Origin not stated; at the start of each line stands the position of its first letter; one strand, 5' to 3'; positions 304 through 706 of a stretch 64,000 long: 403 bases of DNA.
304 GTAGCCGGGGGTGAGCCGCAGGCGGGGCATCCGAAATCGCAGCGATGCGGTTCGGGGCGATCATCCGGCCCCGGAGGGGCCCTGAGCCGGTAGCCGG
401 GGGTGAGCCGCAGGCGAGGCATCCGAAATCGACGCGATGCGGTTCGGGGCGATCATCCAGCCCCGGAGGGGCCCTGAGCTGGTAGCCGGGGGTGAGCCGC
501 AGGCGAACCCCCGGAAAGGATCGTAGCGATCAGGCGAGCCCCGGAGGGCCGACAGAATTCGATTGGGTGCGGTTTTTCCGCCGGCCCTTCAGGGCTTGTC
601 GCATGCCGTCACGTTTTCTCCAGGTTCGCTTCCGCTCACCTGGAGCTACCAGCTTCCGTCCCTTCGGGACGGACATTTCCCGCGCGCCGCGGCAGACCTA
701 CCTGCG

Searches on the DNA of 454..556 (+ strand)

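Call 67: build_rna_model(alignment_id=A3, structure=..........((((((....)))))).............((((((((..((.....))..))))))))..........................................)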
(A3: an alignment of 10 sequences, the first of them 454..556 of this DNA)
Model R1 built from alignment A3 (10 sequences, 110 columns); structure: as given.
model positions 103; base pairs 16; branch points 1; effective number of sequences 1.52; information 0.591 bits per position. Calibrated on 0.2 Mb of random sequence (short: E-values are rough).
structure used (alignment columns):
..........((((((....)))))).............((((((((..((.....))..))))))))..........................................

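Call 68: search_with_rna_model(model_id=R1, source=window, max_evalue=1)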
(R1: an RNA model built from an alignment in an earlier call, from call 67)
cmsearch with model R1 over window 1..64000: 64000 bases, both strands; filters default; matches with E-value up to 1: 15.
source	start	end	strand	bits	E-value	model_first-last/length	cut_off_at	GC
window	41939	42039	-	109.3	8.5e-25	1-103/103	no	0.64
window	7703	7803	+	106.5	4.1e-24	1-103/103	no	0.64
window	577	678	-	106.3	4.5e-24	1-103/103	no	0.62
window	35422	35521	-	106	5.1e-24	1-103/103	no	0.64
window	452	556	+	104.3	1.4e-23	1-103/103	no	0.7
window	7825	7929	-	101.5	6.6e-23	1-103/103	no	0.75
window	35295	35400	+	99.7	1.8e-22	1-103/103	no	0.74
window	53938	54043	+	95.6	1.7e-21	1-103/103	no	0.74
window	54064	54166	-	87.7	1.5e-19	1-103/103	no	0.72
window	35548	35651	+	80.4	8.5e-18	1-103/103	no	0.76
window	41851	41907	+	43.2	8.6e-09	8-62/103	no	0.75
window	281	345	+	33.5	1.9e-06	8-71/103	no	0.75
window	54138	54235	+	25.4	0.00018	1-103/103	no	0.7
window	35212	35324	-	15.3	0.05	1-103/103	no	0.65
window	17348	17444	-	15.1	0.056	1-103/103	no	0.67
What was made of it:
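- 452..556 (+): L-type monomer of cluster A (stem b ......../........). call 68 (104.3 bits)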

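Call 69: search_with_rna_model(model_id=R1, sources=[window, L003, L004, L005, L006, L007, L008, L009, L010, L011, L012, L013, L014, L015, L016, L017, L018, L019, L020, L021, L022, L023, L024, L025, L026, L027, L028, L029, L030, L031, L032, L033, L034, L035, L036, L037, L038, L039, L040, L041, L042, L043, L044, L045, L046, L047, L048, L049, L050, L051, L052, L053, L054, L055, L056, L057, L058, L059, L060, L061, L062, L063, L064, L065, L066, L067, L068, L069, L070, L071, L072, L073, L074, L075, L076, L077, L078, L079, L080, L081, L082, L083, L084, L085, L086, L087, L088, L089, L090, L091, L092], max_evalue=1e-10, make_alignment=true)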
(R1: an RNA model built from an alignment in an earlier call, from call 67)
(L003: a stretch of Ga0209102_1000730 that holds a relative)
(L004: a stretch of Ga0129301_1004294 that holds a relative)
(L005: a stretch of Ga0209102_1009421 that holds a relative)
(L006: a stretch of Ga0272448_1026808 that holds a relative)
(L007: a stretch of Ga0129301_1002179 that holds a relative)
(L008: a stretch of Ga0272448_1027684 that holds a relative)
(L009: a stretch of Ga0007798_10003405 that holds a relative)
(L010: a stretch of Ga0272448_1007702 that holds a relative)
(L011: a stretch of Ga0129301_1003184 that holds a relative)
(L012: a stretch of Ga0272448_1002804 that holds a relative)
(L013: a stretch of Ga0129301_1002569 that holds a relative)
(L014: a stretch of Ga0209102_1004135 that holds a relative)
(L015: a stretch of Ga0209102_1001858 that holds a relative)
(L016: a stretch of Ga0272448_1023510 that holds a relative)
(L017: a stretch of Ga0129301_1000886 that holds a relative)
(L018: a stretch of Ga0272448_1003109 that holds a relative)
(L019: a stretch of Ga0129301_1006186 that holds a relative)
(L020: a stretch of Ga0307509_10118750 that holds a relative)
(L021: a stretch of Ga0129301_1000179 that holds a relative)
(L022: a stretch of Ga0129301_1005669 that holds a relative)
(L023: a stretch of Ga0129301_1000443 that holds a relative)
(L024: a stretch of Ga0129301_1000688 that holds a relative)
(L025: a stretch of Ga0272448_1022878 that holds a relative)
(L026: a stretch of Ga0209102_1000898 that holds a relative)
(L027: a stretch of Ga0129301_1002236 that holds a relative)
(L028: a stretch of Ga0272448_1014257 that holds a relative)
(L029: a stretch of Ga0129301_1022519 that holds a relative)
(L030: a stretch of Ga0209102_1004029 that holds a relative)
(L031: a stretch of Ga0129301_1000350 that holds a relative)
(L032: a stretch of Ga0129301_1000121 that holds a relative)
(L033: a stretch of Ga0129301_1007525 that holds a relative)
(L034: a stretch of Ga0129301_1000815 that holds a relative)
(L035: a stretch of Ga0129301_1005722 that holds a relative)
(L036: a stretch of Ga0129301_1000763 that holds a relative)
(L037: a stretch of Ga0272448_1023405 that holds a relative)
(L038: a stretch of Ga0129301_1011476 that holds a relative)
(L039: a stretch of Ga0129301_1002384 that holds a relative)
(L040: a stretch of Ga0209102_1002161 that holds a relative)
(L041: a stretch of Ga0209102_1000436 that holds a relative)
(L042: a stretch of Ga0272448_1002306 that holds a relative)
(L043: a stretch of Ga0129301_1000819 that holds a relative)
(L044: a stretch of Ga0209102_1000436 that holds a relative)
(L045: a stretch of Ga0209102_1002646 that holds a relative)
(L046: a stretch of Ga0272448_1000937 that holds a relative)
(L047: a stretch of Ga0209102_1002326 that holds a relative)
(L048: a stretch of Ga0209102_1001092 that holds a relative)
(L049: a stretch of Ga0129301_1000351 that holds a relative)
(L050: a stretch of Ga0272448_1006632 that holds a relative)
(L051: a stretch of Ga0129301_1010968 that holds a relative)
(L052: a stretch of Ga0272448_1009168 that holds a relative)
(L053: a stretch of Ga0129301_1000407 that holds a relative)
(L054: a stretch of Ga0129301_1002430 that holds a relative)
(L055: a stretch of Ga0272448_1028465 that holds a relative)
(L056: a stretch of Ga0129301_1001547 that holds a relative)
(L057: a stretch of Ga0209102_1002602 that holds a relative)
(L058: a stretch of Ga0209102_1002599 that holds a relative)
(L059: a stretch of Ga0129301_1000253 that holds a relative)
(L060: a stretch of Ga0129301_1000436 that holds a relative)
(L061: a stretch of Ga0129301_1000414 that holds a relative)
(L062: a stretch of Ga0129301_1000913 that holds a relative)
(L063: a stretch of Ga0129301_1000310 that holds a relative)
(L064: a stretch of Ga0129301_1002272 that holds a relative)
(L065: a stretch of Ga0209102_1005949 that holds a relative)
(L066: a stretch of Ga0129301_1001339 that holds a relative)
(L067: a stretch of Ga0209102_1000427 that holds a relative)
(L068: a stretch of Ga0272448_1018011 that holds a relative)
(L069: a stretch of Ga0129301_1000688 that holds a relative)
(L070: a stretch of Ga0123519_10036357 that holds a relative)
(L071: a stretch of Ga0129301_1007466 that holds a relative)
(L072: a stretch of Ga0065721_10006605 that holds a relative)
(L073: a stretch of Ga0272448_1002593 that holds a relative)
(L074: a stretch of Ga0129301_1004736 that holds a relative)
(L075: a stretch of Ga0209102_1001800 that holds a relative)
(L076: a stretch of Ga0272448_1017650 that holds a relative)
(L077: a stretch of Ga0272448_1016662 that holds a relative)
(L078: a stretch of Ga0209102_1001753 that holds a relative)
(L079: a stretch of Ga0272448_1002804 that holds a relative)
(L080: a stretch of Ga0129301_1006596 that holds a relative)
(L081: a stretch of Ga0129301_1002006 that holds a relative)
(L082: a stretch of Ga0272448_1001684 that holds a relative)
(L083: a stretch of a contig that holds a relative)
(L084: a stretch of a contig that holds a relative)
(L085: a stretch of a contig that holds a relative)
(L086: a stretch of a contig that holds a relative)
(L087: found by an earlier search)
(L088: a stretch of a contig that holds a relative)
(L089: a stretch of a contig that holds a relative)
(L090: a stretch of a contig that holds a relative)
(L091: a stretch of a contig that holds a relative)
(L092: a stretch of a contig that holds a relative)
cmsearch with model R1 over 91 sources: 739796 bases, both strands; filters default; matches with E-value up to 1e-10: 222.
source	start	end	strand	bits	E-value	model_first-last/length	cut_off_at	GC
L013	1345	1446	+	112.6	1.5e-24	1-103/103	no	0.65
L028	3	104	-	112.6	1.5e-24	1-103/103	no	0.65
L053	11012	11113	+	112.6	1.5e-24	1-103/103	no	0.65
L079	12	113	+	112.6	1.5e-24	1-103/103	no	0.65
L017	8456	8557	+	112.3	1.8e-24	1-103/103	no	0.64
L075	3701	3802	+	112.3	1.8e-24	1-103/103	no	0.64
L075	10314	10415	+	112.1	2e-24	1-103/103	no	0.64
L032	6763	6864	-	111.1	3.6e-24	1-103/103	no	0.66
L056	7939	8040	+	110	6.7e-24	1-103/103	no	0.65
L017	13030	13131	+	109.3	9.7e-24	1-103/103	no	0.64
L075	8275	8376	+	109.3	9.7e-24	1-103/103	no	0.64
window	41939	42039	-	109.3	9.8e-24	1-103/103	no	0.64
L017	8167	8267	+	108.1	1.9e-23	1-103/103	no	0.64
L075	3412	3512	+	108.1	1.9e-23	1-103/103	no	0.64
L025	2137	2241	-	107.4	2.9e-23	1-103/103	no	0.7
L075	8494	8595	+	107.3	3e-23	1-103/103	no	0.67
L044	673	773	+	106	6.1e-23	1-103/103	no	0.64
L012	6968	7069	-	105.3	8.9e-23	1-103/103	no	0.65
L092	307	412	+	105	1.1e-22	1-103/103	no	0.7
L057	172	273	-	104.9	1.1e-22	1-103/103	no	0.65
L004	2731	2831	-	104.8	1.2e-22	1-103/103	no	0.64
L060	209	309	-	104.5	1.4e-22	1-103/103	no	0.64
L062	7526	7626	+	104.4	1.5e-22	1-103/103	no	0.67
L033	2241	2341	+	104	1.8e-22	1-103/103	no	0.67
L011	1886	1991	-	104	1.9e-22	1-103/103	no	0.72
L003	7756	7860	+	103.8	2e-22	1-103/103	no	0.73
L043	10067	10171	-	103.8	2e-22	1-103/103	no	0.73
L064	4865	4970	+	103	3.2e-22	1-103/103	no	0.71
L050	1524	1624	+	102.8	3.6e-22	1-103/103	no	0.66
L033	2459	2559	+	102.7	3.8e-22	1-103/103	no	0.67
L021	593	693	+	102.5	4.3e-22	1-103/103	no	0.66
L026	7701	7801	-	102.4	4.4e-22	1-103/103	no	0.65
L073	7573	7672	-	102.3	4.7e-22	1-103/103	no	0.64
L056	8062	8166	-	101.7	6.9e-22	1-103/103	no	0.72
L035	4186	4287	+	101.5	7.4e-22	1-103/103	no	0.62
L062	7430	7534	-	101.4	7.8e-22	1-103/103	no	0.71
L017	13249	13350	+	101.4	7.9e-22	1-103/103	no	0.66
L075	10491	10592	+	101.4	7.9e-22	1-103/103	no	0.66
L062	7673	7772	+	101.3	8.3e-22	1-103/103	no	0.67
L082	974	1078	-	101.2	9e-22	1-103/103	no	0.71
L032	6637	6741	+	101.1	9.3e-22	1-103/103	no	0.69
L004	2604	2709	+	101.1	9.6e-22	1-103/103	no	0.72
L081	9123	9227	-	100.9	1e-21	1-103/103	no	0.74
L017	8579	8683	-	100.9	1e-21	1-103/103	no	0.75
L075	3824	3928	-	100.9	1e-21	1-103/103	no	0.75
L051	1077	1176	-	100.8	1.1e-21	1-103/103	no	0.66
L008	219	324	+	100.6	1.3e-21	1-103/103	no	0.71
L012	12913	13013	-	100.5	1.3e-21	1-103/103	no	0.6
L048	3899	3998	+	100.2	1.6e-21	1-103/103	no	0.66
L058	7619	7719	+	100.2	1.6e-21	1-103/103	no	0.65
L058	7785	7885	+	100.2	1.6e-21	1-103/103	no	0.65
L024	11327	11429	+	100.1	1.6e-21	1-103/103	no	0.72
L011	1763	1864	+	99.7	2e-21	1-103/103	no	0.66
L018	29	134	-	99.4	2.4e-21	1-103/103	no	0.74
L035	4090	4194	-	99.2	2.7e-21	1-103/103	no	0.73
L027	669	773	-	98.9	3.2e-21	1-103/103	no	0.73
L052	4782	4887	+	98.9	3.3e-21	1-103/103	no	0.74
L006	3110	3214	-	98.4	4.3e-21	1-103/103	no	0.69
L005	2158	2262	+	98.3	4.4e-21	1-103/103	no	0.71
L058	7523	7627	-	98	5.2e-21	1-103/103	no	0.75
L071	2706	2810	+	98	5.2e-21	1-103/103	no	0.76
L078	2099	2203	+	98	5.2e-21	1-103/103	no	0.76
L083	4435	4539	-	97.8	6e-21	1-103/103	no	0.73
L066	11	113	-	97.7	6.3e-21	1-103/103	no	0.69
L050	1427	1532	-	97.5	7e-21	1-103/103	no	0.7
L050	12144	12243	-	97.5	7.2e-21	1-103/103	no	0.68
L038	161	262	-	97.4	7.5e-21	1-103/103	no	0.68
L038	2011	2116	+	97.4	7.5e-21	1-103/103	no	0.72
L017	8289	8394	-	97.2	8.3e-21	1-103/103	no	0.74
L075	3534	3639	-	97.2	8.3e-21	1-103/103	no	0.74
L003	7447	7551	+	97.1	8.8e-21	1-103/103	no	0.72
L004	23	128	+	97.1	9e-21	1-103/103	no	0.73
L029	553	654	-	97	9.1e-21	1-103/103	no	0.66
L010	7080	7182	-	96.9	9.9e-21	1-103/103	no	0.7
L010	7195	7297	-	96.9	9.9e-21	1-103/103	no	0.7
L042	904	1009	+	96.7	1.1e-20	1-103/103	no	0.74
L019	3894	3998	-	96.6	1.2e-20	1-103/103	no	0.73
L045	122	226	-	96.5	1.2e-20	1-103/103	no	0.7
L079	135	240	-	96.5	1.2e-20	1-103/103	no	0.73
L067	3259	3364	-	96.3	1.3e-20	1-103/103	no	0.73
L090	58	163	+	96.3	1.3e-20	1-103/103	no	0.73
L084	11266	11371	-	96.3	1.4e-20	1-103/103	no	0.71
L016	1913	2018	+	96.2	1.4e-20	1-103/103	no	0.75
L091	1593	1698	-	96.2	1.4e-20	1-103/103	no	0.71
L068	3284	3389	+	96.1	1.5e-20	1-103/103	no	0.74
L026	7575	7679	+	96.1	1.6e-20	1-103/103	no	0.69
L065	1570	1675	+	96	1.6e-20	1-103/103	no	0.74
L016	1796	1895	-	95.9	1.7e-20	1-103/103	no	0.65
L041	27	131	-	95.8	1.8e-20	1-103/103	no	0.74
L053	11135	11239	-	95.8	1.8e-20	1-103/103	no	0.74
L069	2422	2527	-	95.5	2.2e-20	1-103/103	no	0.74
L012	12786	12891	+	95.3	2.4e-20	1-103/103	no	0.75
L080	3580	3684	-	95.2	2.6e-20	1-103/103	no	0.71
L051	1222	1321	-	95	2.8e-20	1-103/103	no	0.64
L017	13153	13257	-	94.9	3e-20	1-103/103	no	0.75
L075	8398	8502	-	94.9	3e-20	1-103/103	no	0.75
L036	10689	10794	-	94.7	3.4e-20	1-103/103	no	0.74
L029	206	311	+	94.7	3.4e-20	1-103/103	no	0.74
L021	496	601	-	94.6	3.5e-20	1-103/103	no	0.75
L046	13742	13846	-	94.5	3.8e-20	1-103/103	no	0.75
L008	1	105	+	94.4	4e-20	1-103/103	no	0.7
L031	10427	10532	-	94.4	4e-20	1-103/103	no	0.75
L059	1374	1478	+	94.2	4.4e-20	1-103/103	no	0.76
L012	12692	12794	-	94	5.1e-20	1-103/103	no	0.69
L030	5032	5134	-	93.8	5.6e-20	1-103/103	no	0.7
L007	27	132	-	93.6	6.1e-20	1-103/103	no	0.73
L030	5126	5231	+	93.6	6.3e-20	1-103/103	no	0.73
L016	2040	2139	-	93.4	7e-20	1-103/103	no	0.63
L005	2378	2483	+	93.3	7.1e-20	1-103/103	no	0.75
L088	6776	6876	+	93.1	8.1e-20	1-103/103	no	0.67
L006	398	499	+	93.1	8.1e-20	1-103/103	no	0.67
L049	13383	13488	-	93.1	8.1e-20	1-103/103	no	0.75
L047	3711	3815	+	92.9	8.9e-20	1-103/103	no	0.76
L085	2955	3059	+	92.9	9.4e-20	1-103/103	no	0.77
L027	8076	8181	+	92.9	9.4e-20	1-103/103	no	0.74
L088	6614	6719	-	92.9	9.4e-20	1-103/103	no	0.74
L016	2131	2236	+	92.8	9.5e-20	1-103/103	no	0.76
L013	1468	1573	-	92.6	1.1e-19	1-103/103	no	0.74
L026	7793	7897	+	92.4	1.2e-19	1-103/103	no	0.75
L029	333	434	-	92.2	1.4e-19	1-103/103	no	0.69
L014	500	605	+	91.9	1.6e-19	1-103/103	no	0.71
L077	6663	6768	-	91.9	1.6e-19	1-103/103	no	0.72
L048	4020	4125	-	91.9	1.6e-19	1-103/103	no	0.75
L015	10227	10332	+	91.6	1.9e-19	1-103/103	no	0.74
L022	179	284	+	91.6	1.9e-19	1-103/103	no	0.74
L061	2976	3080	+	91.5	2e-19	1-103/103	no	0.73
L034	8456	8561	+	91.5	2e-19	1-103/103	no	0.74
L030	5252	5354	-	91.5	2e-19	1-103/103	no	0.69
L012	6842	6946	+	91.2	2.3e-19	1-103/103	no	0.72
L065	1788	1893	+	91.2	2.4e-19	1-103/103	no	0.74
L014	627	728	-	91.1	2.6e-19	1-103/103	no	0.69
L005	2505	2605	-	90.8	2.9e-19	1-103/103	no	0.65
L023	3197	3302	+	90.7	3.1e-19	1-103/103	no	0.75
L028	1089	1193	-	90.5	3.5e-19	1-103/103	no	0.64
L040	91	194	-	90.2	4.1e-19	1-103/103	no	0.75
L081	9000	9101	+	89.5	5.9e-19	1-103/103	no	0.68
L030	4905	5010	+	89.5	6e-19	1-103/103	no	0.74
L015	10041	10145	+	89.1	7.7e-19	1-103/103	no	0.75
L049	13261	13361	+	89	7.9e-19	1-103/103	no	0.66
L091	1374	1479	-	88.7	9.6e-19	1-103/103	no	0.74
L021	714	819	-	88.7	9.6e-19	1-103/103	no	0.75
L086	3487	3591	+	88.6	9.9e-19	1-103/103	no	0.75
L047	3837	3937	-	88.6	1e-18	1-103/103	no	0.68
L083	4313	4413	+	88.4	1.1e-18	1-103/103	no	0.63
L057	45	150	+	88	1.4e-18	1-103/103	no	0.74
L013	7595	7700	-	87.9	1.5e-18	1-103/103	no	0.74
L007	208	313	-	87.7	1.6e-18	1-103/103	no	0.75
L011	1666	1771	-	87.3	2.1e-18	1-103/103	no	0.74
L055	73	178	+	87.1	2.3e-18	1-103/103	no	0.74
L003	7573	7675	-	87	2.5e-18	1-103/103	no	0.66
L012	7061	7166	+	86.9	2.6e-18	1-103/103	no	0.73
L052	4909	5009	-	86.7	2.8e-18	1-103/103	no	0.68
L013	272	376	+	86.4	3.5e-18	1-103/103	no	0.66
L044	306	411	-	86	4.2e-18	1-103/103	no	0.75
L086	3775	3879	+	85.5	5.7e-18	1-103/103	no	0.77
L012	12565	12670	+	85.5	5.8e-18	1-103/103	no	0.76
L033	2363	2467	-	85.1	7.3e-18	1-103/103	no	0.73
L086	3630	3736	+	85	7.5e-18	1-103/103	no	0.72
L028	1266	1369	+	84.7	8.8e-18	1-103/103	no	0.74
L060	82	187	+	84.5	9.9e-18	1-103/103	no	0.74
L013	7692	7796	+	83.9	1.4e-17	1-103/103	no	0.67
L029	426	531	+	83.5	1.8e-17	1-103/103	no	0.76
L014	720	825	+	83.4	1.8e-17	1-103/103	no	0.75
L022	1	97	+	83.4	1.8e-17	9-103/103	5'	0.75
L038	36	139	+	82.8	2.6e-17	1-103/103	no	0.69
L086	5108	5212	-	82.6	2.8e-17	1-103/103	no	0.67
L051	945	1049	+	82.6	2.9e-17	1-103/103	no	0.74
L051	788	892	+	82.5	3e-17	1-103/103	no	0.7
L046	13620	13720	+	82.3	3.5e-17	1-103/103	no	0.7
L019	3990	4087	+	82.1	3.8e-17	1-98/103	3'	0.69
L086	3246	3350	-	82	4e-17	1-103/103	no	0.66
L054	3766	3871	+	81.7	4.8e-17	1-103/103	no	0.74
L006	3223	3328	-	81.6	5e-17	1-103/103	no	0.76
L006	110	215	-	81.1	6.7e-17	1-103/103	no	0.77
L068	3113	3216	-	80.1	1.2e-16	1-103/103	no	0.71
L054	3196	3299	-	79.4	1.7e-16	1-103/103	no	0.71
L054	3341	3444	-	79.1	2e-16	1-103/103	no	0.72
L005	2283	2386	-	79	2.2e-16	1-103/103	no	0.65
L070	1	81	-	77.7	4.4e-16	1-80/103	3'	0.69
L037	1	81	+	77.7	4.5e-16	23-103/103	5'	0.69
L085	3080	3183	-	76.9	6.9e-16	1-103/103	no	0.64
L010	7289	7395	+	75.5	1.5e-15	1-103/103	no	0.78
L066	105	211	+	75.5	1.5e-15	1-103/103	no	0.78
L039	769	875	-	74.5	2.7e-15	1-103/103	no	0.74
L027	133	238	-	74.3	3e-15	1-103/103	no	0.78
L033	28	130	-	74.2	3.1e-15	1-103/103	no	0.82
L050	12242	12323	+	73.8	3.8e-15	8-87/103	no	0.7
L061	2782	2887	+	73.6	4.4e-15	1-103/103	no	0.75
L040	1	69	+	73.5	4.7e-15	35-103/103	5'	0.65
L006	1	101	-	72.2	9.6e-15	1-100/103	3'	0.75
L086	5204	5307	+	71.8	1.2e-14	1-103/103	no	0.69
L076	1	96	+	71.5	1.4e-14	11-103/103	5'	0.76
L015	9951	10049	-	71.5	1.4e-14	1-103/103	no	0.7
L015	10137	10235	-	69.7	3.9e-14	1-103/103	no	0.67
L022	89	187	-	69.7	3.9e-14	1-103/103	no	0.67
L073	7494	7598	+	69.5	4.3e-14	1-103/103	no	0.74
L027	361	464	+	69.4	4.5e-14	1-103/103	no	0.72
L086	3342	3448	+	69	5.8e-14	1-103/103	no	0.68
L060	26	118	-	67.2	1.6e-13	1-103/103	no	0.72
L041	201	306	-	65.9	3.2e-13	1-103/103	no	0.78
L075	10399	10499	-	65.8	3.4e-13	1-103/103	no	0.73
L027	492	595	+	63.5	1.2e-12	1-103/103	no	0.7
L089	8137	8198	+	63.5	1.2e-12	8-68/103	no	0.76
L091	1719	1780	-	63.5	1.2e-12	8-68/103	no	0.76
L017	13334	13435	-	62.8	1.8e-12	1-103/103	no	0.73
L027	234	333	+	62.7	1.9e-12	1-103/103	no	0.69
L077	6789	6850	-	62.2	2.5e-12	8-68/103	no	0.76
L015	9859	9959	+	61.2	4.4e-12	1-103/103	no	0.67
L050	12384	12447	+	61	4.8e-12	1-63/103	3'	0.75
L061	2883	2984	-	59.8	9.5e-12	1-103/103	no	0.59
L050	12328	12385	-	59.5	1.2e-11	8-67/103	no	0.64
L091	1500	1562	-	58.9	1.6e-11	8-68/103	no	0.76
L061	3076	3177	-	57.8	2.9e-11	1-103/103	no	0.6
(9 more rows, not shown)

Alignment A4: 150 matches aligned to the model, 110 columns, each read 5' to 3' on its own strand. Consensus structure (alignment columns), stored with it:
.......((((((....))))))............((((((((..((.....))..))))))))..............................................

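Call 74: search_with_rna_model(model_id=R1, sources=[L100, L101, L102, L103, L104, L105, L106], max_evalue=0.1, show_alignments=6)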
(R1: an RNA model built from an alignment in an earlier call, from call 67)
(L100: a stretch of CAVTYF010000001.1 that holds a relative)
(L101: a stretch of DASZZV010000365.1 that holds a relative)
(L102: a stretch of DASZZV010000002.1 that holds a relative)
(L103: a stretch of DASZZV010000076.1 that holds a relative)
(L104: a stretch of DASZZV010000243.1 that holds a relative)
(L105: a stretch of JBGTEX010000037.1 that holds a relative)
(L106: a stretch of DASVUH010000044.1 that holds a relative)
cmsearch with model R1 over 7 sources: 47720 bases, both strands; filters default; matches with E-value up to 0.1: 14.
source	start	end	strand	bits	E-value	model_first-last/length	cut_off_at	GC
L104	298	402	-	71.3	9.9e-16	1-103/103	no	0.65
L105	905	1009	+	60.9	3.3e-13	1-103/103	no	0.52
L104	135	234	+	59.9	5.9e-13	1-103/103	no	0.61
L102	76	138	-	57.5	2.3e-12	8-71/103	no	0.65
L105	1663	1765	-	54.8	9.9e-12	1-103/103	no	0.5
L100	6959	7064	+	53.5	2.1e-11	1-103/103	no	0.54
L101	1360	1460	+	53.5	2.1e-11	1-103/103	no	0.55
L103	910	1012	+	53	2.8e-11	1-103/103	no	0.63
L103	1114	1176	-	52.7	3.3e-11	8-71/103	no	0.63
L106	5851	5947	+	50.2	1.3e-10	1-103/103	no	0.57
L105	1056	1159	-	49.5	1.9e-10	1-103/103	no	0.62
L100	7110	7214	-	46.2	1.2e-09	1-103/103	no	0.5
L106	5976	6079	-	37.1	1.9e-07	1-103/103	no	0.57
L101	1531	1629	-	32.1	3.2e-06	1-103/103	no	0.62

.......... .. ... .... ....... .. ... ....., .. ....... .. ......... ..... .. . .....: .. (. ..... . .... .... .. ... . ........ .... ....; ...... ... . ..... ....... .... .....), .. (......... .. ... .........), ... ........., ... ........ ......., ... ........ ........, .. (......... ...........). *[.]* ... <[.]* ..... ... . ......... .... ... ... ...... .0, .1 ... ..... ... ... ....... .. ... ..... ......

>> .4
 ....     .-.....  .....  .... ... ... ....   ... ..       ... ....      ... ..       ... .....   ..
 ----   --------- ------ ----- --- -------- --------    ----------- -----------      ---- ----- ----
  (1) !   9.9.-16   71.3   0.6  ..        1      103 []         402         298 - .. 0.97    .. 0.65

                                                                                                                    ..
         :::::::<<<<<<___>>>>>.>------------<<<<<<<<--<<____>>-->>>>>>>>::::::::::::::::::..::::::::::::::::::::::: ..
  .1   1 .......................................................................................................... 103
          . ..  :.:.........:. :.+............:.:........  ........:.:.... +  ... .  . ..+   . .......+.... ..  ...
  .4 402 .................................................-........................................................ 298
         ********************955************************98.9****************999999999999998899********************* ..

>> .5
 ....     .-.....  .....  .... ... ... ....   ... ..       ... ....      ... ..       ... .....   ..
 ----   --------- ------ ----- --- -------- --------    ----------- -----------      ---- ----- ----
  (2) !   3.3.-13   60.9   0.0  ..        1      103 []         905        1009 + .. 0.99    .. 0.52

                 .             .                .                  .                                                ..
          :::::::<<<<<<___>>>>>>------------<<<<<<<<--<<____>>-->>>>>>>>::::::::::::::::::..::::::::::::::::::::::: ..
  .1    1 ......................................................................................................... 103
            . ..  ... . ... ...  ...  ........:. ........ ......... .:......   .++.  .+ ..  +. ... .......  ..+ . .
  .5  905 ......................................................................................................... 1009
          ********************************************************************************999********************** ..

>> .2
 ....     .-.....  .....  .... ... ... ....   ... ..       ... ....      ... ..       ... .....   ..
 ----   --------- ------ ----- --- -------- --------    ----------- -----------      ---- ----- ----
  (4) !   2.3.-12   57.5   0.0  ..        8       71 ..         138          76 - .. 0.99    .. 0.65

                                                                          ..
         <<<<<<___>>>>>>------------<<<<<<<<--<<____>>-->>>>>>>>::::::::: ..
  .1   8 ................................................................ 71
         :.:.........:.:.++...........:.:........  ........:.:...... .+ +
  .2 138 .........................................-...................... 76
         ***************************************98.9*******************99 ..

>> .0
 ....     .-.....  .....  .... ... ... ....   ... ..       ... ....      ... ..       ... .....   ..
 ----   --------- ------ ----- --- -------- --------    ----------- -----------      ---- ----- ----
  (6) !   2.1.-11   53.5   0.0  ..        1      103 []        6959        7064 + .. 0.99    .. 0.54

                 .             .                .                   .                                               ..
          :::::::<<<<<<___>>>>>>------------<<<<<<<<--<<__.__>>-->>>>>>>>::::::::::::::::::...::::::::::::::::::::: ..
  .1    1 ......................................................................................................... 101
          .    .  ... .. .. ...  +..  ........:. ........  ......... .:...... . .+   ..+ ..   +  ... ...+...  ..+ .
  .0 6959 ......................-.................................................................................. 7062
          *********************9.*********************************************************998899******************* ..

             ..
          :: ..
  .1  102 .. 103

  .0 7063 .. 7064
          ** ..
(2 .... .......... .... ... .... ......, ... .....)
